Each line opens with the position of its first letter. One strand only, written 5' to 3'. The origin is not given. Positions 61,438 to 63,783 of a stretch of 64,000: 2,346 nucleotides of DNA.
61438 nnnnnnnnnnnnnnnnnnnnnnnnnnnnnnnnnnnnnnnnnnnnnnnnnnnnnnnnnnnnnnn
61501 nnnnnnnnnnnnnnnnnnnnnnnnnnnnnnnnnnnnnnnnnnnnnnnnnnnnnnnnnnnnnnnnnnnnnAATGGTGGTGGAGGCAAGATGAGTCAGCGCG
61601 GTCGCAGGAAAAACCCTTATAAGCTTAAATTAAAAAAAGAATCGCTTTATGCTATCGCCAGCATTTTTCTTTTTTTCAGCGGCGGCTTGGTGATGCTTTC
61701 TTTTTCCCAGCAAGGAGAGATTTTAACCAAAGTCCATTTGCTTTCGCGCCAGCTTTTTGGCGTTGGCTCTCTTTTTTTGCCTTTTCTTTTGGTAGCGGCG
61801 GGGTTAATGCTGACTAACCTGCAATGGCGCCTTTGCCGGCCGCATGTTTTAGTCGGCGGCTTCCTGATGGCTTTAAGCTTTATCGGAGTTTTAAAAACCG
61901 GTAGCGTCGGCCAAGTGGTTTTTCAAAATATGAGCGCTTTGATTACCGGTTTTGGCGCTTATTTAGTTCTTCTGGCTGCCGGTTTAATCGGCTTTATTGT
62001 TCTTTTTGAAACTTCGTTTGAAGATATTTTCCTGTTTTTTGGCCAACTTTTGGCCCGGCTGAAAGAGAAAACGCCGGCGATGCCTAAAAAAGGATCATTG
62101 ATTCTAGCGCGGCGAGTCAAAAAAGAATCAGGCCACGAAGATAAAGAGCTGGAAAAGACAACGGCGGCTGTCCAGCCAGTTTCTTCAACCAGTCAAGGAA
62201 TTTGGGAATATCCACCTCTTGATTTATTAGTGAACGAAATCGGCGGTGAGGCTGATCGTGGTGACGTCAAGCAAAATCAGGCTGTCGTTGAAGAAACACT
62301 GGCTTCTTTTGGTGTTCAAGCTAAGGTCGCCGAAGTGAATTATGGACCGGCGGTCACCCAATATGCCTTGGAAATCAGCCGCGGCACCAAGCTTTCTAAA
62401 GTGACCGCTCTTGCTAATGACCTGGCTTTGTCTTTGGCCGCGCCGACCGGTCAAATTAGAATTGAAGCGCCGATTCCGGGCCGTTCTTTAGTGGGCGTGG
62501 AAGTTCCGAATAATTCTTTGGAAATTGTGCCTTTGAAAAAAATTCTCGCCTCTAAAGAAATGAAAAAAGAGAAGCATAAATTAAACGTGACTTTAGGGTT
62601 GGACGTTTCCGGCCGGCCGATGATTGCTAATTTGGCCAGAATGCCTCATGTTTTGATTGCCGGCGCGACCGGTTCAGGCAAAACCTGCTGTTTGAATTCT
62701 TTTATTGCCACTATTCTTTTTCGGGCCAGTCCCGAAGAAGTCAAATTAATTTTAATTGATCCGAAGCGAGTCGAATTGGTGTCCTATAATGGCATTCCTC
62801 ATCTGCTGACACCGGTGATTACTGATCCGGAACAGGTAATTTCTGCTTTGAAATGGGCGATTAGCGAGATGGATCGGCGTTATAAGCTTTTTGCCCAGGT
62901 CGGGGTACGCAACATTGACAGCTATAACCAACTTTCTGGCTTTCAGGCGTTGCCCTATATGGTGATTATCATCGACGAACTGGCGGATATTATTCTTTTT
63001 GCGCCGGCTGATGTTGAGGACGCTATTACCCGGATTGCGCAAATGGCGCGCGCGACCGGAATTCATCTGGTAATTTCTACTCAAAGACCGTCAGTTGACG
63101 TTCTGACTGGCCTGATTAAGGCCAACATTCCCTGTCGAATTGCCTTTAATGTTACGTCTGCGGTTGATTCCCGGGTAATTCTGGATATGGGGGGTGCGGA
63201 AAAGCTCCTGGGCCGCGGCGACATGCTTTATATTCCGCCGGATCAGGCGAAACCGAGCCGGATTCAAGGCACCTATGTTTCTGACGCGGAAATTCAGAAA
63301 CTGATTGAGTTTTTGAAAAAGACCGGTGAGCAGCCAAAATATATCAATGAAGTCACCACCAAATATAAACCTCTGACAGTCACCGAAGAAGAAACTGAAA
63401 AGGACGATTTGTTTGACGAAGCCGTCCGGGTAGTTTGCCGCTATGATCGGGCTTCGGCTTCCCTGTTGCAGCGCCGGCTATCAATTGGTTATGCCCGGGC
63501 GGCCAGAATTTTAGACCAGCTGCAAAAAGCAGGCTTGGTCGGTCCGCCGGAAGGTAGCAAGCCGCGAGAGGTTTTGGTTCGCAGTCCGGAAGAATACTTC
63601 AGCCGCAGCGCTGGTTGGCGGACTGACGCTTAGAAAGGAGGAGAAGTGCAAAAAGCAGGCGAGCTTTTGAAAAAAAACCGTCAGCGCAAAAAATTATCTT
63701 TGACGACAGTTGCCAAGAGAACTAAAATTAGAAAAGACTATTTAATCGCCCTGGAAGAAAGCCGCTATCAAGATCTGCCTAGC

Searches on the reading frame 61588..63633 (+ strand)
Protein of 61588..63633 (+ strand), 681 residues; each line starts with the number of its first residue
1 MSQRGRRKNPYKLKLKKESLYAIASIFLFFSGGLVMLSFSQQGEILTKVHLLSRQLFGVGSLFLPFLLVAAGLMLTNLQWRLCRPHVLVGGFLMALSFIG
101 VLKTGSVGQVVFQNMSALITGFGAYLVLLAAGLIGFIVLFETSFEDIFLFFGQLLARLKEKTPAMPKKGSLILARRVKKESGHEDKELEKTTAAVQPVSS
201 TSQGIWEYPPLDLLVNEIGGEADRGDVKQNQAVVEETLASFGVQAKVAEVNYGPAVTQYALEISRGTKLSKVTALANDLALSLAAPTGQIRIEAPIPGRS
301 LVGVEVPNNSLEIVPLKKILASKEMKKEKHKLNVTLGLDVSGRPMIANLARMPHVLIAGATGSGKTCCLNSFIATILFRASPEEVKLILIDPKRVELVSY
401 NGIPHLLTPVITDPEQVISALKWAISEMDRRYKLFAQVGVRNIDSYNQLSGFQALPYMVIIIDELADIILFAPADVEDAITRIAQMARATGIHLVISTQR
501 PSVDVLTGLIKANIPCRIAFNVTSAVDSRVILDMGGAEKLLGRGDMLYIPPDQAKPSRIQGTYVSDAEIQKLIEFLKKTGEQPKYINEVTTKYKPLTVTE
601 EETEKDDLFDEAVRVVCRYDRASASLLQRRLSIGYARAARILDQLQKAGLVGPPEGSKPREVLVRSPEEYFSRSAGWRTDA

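Call 28: search_protein_families(library=pfam, proteins=[window:61588-63633:+], max_evalue=0.001)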
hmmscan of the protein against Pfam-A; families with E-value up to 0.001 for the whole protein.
window:61588-63633:+ (681 aa): 5 families
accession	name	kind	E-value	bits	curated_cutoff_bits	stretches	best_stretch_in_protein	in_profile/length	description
PF01580.24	FtsK_SpoIIIE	-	1.6e-64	217.8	24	1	316-503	2-221/221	FtsK/SpoIIIE family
PF09397.16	FtsK_gamma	-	2.2e-27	95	30.6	1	604-664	2-62/63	Ftsk gamma domain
PF17854.6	FtsK_alpha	-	6.1e-27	94.2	22.9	1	209-308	2-101/101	FtsK alpha domain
PF01935.23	DUF87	-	0.00045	20.8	23.2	0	353-392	24-60/220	Helicase HerA, central domain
PF05621.17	TniB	-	0.00092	19.1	22.4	0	350-376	33-59/189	Bacterial TniB protein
